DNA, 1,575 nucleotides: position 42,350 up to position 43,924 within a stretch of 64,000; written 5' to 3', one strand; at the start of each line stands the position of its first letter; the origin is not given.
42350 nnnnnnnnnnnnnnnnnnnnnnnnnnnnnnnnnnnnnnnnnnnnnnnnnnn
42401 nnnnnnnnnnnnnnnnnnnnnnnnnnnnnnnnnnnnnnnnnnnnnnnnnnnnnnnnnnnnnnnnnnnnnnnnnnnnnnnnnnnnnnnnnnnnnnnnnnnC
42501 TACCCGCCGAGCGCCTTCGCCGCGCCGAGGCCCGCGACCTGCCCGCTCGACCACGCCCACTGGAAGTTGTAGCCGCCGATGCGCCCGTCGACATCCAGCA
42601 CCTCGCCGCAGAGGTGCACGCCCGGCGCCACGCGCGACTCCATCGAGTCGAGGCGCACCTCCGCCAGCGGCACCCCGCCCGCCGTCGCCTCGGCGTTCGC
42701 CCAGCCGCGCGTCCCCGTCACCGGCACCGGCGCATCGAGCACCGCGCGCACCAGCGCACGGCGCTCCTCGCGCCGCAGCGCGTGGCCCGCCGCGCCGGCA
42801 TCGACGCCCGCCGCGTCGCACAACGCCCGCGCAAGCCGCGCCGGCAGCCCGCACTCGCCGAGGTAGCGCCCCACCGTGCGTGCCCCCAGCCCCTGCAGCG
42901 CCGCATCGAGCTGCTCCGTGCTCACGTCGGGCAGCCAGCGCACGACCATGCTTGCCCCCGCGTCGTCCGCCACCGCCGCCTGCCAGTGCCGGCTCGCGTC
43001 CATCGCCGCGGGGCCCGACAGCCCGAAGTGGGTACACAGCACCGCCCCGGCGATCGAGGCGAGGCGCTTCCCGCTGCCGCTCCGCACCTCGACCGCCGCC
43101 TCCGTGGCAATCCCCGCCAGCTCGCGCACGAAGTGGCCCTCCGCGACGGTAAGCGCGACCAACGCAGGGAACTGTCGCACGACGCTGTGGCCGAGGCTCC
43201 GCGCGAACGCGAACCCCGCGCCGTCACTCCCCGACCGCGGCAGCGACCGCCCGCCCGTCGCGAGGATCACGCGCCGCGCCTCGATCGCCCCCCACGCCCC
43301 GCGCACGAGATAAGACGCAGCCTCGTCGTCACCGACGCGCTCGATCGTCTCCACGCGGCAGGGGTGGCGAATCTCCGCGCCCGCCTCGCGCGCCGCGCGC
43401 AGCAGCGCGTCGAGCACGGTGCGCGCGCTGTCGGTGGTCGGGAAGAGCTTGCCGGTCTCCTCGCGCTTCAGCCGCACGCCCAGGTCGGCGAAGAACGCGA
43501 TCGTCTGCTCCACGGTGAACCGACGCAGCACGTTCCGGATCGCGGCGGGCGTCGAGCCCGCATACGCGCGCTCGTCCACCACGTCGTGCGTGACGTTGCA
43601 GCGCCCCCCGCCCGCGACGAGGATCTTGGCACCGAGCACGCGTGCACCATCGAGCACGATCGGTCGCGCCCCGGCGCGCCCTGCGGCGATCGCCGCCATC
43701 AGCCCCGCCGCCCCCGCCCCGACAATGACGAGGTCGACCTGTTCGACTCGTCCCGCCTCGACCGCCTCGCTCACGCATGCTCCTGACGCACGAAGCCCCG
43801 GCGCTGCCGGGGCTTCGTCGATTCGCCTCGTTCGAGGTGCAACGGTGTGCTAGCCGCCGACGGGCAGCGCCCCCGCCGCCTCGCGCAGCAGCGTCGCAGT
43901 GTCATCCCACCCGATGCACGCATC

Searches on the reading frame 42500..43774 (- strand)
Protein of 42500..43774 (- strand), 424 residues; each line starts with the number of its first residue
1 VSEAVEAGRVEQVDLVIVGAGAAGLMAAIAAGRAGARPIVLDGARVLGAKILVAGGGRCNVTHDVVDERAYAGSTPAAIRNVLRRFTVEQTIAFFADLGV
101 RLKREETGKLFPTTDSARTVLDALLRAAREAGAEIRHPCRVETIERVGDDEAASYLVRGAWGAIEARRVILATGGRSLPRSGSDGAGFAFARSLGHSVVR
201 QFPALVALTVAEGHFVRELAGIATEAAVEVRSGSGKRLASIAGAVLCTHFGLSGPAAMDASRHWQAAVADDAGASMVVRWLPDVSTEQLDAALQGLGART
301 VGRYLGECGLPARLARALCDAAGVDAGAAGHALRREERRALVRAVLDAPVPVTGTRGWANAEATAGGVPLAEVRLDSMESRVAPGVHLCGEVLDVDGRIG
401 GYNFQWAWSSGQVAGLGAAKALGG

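Call 31: search_protein_families(library=pfam, proteins=[window:42500-43774:-])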
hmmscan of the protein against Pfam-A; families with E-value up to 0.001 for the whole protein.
window:42500-43774:- (424 aa): 8 families
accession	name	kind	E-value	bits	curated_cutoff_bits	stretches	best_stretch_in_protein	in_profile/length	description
PF03486.20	HI0933_like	-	2e-73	247.3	50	1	14-415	2-242/244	HI0933-like protein Rossmann domain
PF22780.1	HI0933_like_1st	-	1e-23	84.4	27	1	203-362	2-164/165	HI0933-like protein barrel and H2TH domain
PF12831.13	FAD_oxidored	-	1.1e-07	32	27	1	14-174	1-145/416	FAD dependent oxidoreductase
PF00890.30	FAD_binding_2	-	3.8e-07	30.1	20.4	1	14-178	1-206/414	FAD binding domain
PF01494.25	FAD_binding_3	-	1.7e-06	27.9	22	1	13-184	2-168/349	FAD binding domain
PF13738.12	Pyr_redox_3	-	3.5e-06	26.9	30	0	16-45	1-31/305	Pyridine nucleotide-disulphide oxidoreductase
PF01266.30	DAO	-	2.4e-05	24.5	27.9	1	118-177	149-206/353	FAD dependent oxidoreductase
PF07992.20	Pyr_redox_2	-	3.4e-05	23.9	26.1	0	14-176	2-110/291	Pyridine nucleotide-disulphide oxidoreductase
